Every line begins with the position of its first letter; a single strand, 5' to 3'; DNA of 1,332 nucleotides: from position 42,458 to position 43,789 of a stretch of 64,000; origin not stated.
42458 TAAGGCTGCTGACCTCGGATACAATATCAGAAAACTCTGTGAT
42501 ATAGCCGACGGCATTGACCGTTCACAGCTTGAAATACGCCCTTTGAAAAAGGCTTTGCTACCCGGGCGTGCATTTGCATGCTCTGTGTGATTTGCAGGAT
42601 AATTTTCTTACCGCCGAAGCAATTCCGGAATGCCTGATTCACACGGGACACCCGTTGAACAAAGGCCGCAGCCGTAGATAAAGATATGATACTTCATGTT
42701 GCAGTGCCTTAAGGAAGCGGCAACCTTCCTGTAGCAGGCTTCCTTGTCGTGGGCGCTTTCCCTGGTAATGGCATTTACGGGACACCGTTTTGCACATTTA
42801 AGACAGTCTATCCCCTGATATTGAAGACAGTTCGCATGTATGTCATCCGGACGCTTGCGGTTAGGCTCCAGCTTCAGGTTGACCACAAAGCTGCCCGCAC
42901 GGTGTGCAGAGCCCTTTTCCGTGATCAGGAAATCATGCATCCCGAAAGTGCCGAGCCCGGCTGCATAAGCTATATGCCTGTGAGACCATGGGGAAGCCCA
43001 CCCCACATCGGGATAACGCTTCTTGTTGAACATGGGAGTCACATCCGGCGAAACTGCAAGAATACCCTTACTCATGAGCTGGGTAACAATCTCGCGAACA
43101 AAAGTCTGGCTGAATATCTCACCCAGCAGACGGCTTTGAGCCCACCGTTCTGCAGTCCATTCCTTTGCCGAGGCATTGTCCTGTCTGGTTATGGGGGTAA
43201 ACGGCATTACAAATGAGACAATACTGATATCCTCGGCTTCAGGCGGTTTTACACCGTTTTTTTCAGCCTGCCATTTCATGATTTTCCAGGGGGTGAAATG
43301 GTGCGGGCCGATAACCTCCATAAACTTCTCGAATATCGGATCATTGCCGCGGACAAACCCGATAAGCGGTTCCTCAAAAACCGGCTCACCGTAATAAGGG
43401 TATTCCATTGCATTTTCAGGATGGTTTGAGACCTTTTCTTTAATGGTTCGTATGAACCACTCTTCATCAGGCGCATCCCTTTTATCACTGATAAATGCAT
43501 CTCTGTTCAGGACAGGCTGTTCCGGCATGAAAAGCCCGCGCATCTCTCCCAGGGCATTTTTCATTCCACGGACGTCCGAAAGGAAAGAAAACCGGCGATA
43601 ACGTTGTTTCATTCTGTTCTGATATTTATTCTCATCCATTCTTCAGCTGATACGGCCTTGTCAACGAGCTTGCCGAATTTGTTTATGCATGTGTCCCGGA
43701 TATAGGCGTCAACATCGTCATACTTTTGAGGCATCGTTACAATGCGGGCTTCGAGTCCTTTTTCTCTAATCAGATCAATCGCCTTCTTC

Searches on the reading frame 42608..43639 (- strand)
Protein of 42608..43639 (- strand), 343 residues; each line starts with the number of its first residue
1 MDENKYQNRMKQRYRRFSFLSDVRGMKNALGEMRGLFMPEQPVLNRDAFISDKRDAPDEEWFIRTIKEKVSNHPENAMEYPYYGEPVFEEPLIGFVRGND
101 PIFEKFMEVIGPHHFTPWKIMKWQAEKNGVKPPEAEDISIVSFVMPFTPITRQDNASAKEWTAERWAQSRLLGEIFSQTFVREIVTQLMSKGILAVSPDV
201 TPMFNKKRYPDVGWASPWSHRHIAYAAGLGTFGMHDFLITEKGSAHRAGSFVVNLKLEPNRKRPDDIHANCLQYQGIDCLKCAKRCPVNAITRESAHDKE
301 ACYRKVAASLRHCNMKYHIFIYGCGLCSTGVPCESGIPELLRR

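Call 3: search_protein_families(library=pfam, proteins=[window:42608-43639:-], max_evalue=0.01)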
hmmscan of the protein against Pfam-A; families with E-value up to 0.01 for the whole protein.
window:42608-43639:- (343 aa): 2 families
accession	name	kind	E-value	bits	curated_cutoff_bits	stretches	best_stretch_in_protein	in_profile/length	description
PF13484.11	Fer4_16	-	0.00051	21.2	30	1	277-328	3-60/66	4Fe-4S double cluster binding domain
PF00037.32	Fer4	-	0.0079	16.4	21.1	1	277-292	9-24/24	4Fe-4S binding domain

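Call 4: search_protein_families(library=ncbifam, proteins=[window:42608-43639:-], max_evalue=0.01)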
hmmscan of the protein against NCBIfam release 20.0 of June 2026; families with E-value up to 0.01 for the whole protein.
window:42608-43639:- (343 aa): 3 families
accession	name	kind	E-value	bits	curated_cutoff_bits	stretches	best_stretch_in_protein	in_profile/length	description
TIGR00276.1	TIGR00276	equivalog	1.4e-08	34.2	200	1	216-334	129-244/337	tRNA epoxyqueuosine(34) reductase QueG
TIGR02486.1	RDH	subfamily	8.9e-05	22.5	160.35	1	223-328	156-273/314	reductive dehalogenase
NF045490.1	FdxA_Protbact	equivalog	0.0077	16.5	135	1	275-310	39-75/104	ferredoxin FdxA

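Call 6: find_homologous_proteins(query=window:42608-43639:-)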
Query window:42608-43639:- (343 aa): 1128 proteins with E <= 0.001 among 2060 candidates; the best 120 are listed.
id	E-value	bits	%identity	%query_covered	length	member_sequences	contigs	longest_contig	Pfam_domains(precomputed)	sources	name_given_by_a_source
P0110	1.3e-234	796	100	97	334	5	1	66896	-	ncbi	-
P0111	1.5e-212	723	90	97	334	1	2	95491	-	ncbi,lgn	-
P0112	8.9e-210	714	87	100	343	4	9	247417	-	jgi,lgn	jgi:epoxyqueuosine reductase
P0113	8.6e-201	684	83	97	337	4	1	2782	-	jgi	jgi:epoxyqueuosine reductase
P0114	3.1e-198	676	81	99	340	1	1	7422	-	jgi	jgi:epoxyqueuosine reductase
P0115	4.4e-198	675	83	98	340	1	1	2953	-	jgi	jgi:epoxyqueuosine reductase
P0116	1.5e-194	664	81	95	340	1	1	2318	-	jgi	jgi:epoxyqueuosine reductase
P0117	1.1e-192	658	79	95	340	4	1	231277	-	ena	-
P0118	4.1e-191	653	80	95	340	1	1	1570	-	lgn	-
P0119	1.3e-190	651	79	97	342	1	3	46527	-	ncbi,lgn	-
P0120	2.2e-189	647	79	97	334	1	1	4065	-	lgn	-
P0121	2.0e-187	640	79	97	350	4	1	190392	-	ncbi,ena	-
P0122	3.4e-187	640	77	97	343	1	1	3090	-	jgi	jgi:hypothetical protein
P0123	4.8e-187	639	78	97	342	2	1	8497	-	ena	-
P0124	5.3e-187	639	78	97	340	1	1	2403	-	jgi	jgi:epoxyqueuosine reductase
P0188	5.8e-177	606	73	98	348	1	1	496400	-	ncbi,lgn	-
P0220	4.5e-169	580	69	98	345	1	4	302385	-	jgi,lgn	jgi:hypothetical protein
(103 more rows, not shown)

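Call 15: find_encoding_contigs(protein=P0112, flank=8000, max_places=4)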
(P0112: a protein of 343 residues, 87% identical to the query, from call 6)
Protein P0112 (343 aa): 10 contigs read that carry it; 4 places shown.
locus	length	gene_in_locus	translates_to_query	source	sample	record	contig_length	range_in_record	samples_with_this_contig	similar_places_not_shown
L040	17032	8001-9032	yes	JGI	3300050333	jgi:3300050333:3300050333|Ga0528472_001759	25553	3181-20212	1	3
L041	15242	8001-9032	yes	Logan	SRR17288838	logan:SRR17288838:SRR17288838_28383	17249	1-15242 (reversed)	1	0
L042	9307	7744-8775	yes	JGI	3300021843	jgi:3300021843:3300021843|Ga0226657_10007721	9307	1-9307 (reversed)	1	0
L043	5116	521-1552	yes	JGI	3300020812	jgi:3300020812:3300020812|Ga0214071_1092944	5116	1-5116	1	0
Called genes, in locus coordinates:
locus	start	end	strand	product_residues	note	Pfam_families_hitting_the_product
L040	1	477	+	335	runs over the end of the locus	PF02547:Queuosine_synth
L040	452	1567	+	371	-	PF01702:TGT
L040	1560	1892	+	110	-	PF02699:YajC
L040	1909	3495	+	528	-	PF21760:SecD_1st, PF22599:SecDF_P1_head, PF02355:SecD_SecF_C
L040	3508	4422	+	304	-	PF07549:Sec_GG, PF02355:SecD_SecF_C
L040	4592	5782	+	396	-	PF00041:fn3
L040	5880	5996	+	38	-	-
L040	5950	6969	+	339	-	PF07603:Lcl_C, PF05689:InvE_AD (faint), PF07603:Lcl_C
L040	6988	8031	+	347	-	PF01807:Zn_ribbon_DnaG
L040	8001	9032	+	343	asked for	-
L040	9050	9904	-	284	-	PF01522:Polysacc_deac_1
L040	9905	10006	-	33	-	-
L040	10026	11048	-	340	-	PF01370:Epimerase, PF16363:GDP_Man_Dehyd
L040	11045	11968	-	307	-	PF00551:Formyl_trans_N, PF02911:Formyl_trans_C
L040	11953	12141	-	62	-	-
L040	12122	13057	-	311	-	PF00535:Glycos_transf_2, PF10111:Glyco_tranf_2_2 (weak), PF13641:Glyco_tranf_2_3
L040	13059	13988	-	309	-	PF03706:LPG_synthase_TM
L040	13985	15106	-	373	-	PF01041:DegT_DnrJ_EryC1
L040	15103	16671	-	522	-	PF13231:PMT_2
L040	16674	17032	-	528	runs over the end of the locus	PF02366:PMT, PF13231:PMT_2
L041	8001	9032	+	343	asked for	-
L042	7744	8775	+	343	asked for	-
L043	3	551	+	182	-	?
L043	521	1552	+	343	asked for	-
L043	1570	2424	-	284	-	PF01522:Polysacc_deac_1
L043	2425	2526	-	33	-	-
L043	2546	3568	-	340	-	PF01370:Epimerase, PF16363:GDP_Man_Dehyd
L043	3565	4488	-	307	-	PF00551:Formyl_trans_N, PF02911:Formyl_trans_C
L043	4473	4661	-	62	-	-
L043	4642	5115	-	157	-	?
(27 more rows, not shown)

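Call 16: find_encoding_contigs(protein=P0188, flank=8000, max_places=3)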
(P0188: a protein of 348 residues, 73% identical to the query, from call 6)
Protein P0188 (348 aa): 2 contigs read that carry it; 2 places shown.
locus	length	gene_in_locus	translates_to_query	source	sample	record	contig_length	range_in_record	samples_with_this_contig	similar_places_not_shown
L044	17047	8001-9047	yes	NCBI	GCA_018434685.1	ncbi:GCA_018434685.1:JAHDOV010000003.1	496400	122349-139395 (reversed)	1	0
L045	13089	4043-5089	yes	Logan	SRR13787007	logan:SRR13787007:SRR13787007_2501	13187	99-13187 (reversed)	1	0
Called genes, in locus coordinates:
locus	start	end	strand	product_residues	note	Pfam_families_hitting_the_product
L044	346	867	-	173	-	PF07589:PEP_exosort_dom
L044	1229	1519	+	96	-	-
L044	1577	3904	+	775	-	PF01136:Peptidase_U32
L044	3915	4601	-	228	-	PF00440:TetR_N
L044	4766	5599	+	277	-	PF02596:DUF169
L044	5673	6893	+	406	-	PF04015:DUF362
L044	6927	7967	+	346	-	-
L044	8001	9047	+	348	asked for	-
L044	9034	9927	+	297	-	PF13187:Fer4_9 (faint), PF00037:Fer4, PF12797:Fer4_2 (faint), PF13237:Fer4_10 (weak), PF12837:Fer4_6 (weak), PF13484:Fer4_16 (faint)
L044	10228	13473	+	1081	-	PF00990:GGDEF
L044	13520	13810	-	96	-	PF13193:AMP-binding_C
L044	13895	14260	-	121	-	-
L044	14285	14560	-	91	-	PF00501:AMP-binding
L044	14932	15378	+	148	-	PF08821:CGGC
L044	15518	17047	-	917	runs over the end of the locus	PF00690:Cation_ATPase_N, PF00122:E1-E2_ATPase, PF00702:Hydrolase, PF13246:Cation_ATPase, PF08282:Hydrolase_3 (weak), PF00689:Cation_ATPase_C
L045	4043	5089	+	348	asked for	-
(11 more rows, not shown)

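Call 18: find_encoding_contigs(protein=P0117, flank=7000, max_places=2)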
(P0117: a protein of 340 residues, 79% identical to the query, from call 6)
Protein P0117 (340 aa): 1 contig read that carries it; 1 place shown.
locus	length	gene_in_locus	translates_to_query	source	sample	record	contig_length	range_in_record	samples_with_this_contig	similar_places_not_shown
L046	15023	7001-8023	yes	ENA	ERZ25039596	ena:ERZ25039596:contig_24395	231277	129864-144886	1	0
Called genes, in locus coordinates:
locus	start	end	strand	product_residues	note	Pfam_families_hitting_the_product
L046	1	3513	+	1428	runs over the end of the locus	PF01869:BcrAD_BadFG, PF09989:DUF2229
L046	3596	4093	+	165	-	-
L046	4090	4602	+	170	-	PF02826:2-Hacid_dh_C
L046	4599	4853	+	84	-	PF02776:TPP_enzyme_N (weak)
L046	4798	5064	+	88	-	PF02776:TPP_enzyme_N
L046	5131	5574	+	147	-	-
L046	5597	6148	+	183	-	PF02775:TPP_enzyme_C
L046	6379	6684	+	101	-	PF00076:RRM_1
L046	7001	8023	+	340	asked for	-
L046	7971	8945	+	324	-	PF12838:Fer4_7 (faint), PF13183:Fer4_8 (faint), PF13187:Fer4_9 (faint), PF00037:Fer4, PF12797:Fer4_2 (faint), PF12837:Fer4_6 (weak), PF13237:Fer4_10 (faint), PF12798:Fer4_3 (faint), +2 more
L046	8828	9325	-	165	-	-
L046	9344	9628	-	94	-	PF00072:Response_reg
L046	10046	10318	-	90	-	-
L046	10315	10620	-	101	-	-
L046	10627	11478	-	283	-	PF00989:PAS (weak), PF13188:PAS_8 (faint), PF08448:PAS_4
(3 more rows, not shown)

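Call 19: find_encoding_contigs(protein=P0121, flank=7000, max_places=2)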
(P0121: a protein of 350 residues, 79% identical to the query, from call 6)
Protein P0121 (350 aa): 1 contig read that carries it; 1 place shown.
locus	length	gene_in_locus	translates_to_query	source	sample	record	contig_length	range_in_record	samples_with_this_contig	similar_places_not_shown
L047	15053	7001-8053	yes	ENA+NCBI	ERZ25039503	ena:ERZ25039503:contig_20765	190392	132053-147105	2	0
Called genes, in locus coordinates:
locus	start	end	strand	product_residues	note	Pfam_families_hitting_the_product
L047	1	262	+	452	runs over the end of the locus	PF18073:Zn_ribbon_LapB, PF13481:AAA_25, PF03796:DnaB_C (weak), PF06745:ATPase, PF23442:DUF7125 (faint), PF13401:AAA_22 (weak), PF13541:ChlI, PF05362:Lon_C, +1 more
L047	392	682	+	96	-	PF00166:Cpn10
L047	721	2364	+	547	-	PF00118:Cpn60_TCP1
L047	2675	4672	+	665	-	PF04851:ResIII, PF00270:DEAD, PF22527:DEXQc_Suv3 (weak), PF00271:Helicase_C (weak), PF08148:DSHCT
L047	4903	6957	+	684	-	PF00270:DEAD (faint), PF04851:ResIII, PF17757:UvrB_inter, PF27431:UvrB_3rd, PF00271:Helicase_C, PF12344:UvrB, PF02151:UVR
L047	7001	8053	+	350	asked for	-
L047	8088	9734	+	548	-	PF01541:GIY-YIG, PF27096:UvrC_M, PF02151:UVR, PF22920:UvrC_RNaseH, PF08459:UvrC_RNaseH_dom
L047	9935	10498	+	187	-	PF02659:Mntp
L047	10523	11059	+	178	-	PF01035:DNA_binding_1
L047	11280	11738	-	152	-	-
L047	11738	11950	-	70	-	PF01568:Molydop_binding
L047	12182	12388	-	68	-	-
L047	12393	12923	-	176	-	PF00384:Molybdopterin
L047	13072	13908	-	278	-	PF04879:Molybdop_Fe4S4, PF00384:Molybdopterin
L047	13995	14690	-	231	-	-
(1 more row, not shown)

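Call 20: find_encoding_contigs(protein=P0220, flank=7000, max_places=2)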
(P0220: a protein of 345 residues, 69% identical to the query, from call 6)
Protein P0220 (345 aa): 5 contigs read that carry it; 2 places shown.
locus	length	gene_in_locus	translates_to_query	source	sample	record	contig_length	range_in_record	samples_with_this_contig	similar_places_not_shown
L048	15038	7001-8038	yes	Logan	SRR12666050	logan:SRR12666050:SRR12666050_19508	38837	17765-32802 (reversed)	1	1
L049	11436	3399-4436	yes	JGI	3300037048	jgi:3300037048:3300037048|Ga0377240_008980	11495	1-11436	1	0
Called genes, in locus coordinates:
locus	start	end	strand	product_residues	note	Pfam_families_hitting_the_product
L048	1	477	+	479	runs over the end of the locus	-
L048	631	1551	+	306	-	PF00561:Abhydrolase_1, PF12146:Hydrolase_4 (weak), PF12697:Abhydrolase_6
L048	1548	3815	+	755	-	PF00884:Sulfatase, PF16347:SGSH_C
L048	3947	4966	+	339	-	PF04055:Radical_SAM (weak), PF13186:SPASM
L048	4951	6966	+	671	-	PF01925:TauE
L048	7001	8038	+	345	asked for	-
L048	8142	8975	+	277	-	PF01965:DJ-1_PfpI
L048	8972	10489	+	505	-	PF23023:Anti-Pycsar_Apyc1, PF00753:Lactamase_B, PF12706:Lactamase_B_2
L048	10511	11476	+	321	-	PF00561:Abhydrolase_1, PF12146:Hydrolase_4, PF12697:Abhydrolase_6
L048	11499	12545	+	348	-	-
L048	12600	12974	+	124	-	-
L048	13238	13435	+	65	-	-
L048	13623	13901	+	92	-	PF02597:ThiS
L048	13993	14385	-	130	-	-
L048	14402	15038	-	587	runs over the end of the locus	PF02730:AFOR_N, PF01314:AFOR_C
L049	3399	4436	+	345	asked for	-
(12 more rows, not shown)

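Call 25: search_protein_families(library=pfam, proteins=[L044:6927-7967:+, L044:9034-9927:+, L044:5673-6893:+], max_evalue=0.001)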
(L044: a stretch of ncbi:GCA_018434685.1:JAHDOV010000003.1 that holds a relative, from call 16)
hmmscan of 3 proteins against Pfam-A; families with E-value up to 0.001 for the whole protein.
L044:6927-7967:+ (346 aa): 1 family
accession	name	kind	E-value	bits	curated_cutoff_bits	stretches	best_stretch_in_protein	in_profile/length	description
PF12838.12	Fer4_7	-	3.2e-05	24.7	27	0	177-222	2-48/52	4Fe-4S dicluster domain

L044:9034-9927:+ (297 aa): 9 families
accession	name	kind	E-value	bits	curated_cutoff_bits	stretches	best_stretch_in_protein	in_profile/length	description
PF00037.32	Fer4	-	6.3e-08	32.6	21.1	1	188-208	4-24/24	4Fe-4S binding domain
PF13237.11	Fer4_10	-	7.5e-07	29.4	25.5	1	187-274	4-48/53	4Fe-4S dicluster domain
PF13187.11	Fer4_9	-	1.9e-06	28.2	27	1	190-206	35-51/52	4Fe-4S dicluster domain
PF12837.12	Fer4_6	-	8.8e-06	25.9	25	1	190-207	7-24/24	4Fe-4S binding domain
PF13484.11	Fer4_16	-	9.1e-06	26.8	30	1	192-276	2-65/66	4Fe-4S double cluster binding domain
PF12797.12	Fer4_2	-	1.8e-05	24.8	24.5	1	188-204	6-22/22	4Fe-4S binding domain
PF12838.12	Fer4_7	-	2.2e-05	25.3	27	1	192-277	2-51/52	4Fe-4S dicluster domain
PF13183.11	Fer4_8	-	2.5e-05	25.2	27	0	184-205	46-67/68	4Fe-4S dicluster domain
PF12800.12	Fer4_4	-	0.00022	21.8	24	1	190-205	2-17/17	4Fe-4S binding domain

L044:5673-6893:+ (406 aa): 1 family
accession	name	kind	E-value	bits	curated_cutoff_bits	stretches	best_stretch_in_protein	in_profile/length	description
PF04015.17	DUF362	-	6.7e-23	82.2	24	1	87-299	1-195/200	Domain of unknown function (DUF362)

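Call 42: search_solved_structures(query=A2, max_evalue=1, show_alignments=2)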
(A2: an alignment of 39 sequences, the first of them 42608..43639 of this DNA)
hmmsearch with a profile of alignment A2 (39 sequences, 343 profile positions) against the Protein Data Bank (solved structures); distinct sequences matched with E-value up to 1: 4.
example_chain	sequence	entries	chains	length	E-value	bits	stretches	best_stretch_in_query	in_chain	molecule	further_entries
8q4h_A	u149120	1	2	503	4.6e-06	28.9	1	220-294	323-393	Tetrachloroethene reductive dehalogenase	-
5d6s_A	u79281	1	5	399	0.00013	24.2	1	219-339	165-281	Epoxyqueuosine reductase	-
5d08_A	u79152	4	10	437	0.25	13.4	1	215-332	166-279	Epoxyqueuosine reductase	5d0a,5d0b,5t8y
7bkb_L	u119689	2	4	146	0.47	12.5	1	268-330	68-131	Formylmethanofuran dehydrogenase, subunit G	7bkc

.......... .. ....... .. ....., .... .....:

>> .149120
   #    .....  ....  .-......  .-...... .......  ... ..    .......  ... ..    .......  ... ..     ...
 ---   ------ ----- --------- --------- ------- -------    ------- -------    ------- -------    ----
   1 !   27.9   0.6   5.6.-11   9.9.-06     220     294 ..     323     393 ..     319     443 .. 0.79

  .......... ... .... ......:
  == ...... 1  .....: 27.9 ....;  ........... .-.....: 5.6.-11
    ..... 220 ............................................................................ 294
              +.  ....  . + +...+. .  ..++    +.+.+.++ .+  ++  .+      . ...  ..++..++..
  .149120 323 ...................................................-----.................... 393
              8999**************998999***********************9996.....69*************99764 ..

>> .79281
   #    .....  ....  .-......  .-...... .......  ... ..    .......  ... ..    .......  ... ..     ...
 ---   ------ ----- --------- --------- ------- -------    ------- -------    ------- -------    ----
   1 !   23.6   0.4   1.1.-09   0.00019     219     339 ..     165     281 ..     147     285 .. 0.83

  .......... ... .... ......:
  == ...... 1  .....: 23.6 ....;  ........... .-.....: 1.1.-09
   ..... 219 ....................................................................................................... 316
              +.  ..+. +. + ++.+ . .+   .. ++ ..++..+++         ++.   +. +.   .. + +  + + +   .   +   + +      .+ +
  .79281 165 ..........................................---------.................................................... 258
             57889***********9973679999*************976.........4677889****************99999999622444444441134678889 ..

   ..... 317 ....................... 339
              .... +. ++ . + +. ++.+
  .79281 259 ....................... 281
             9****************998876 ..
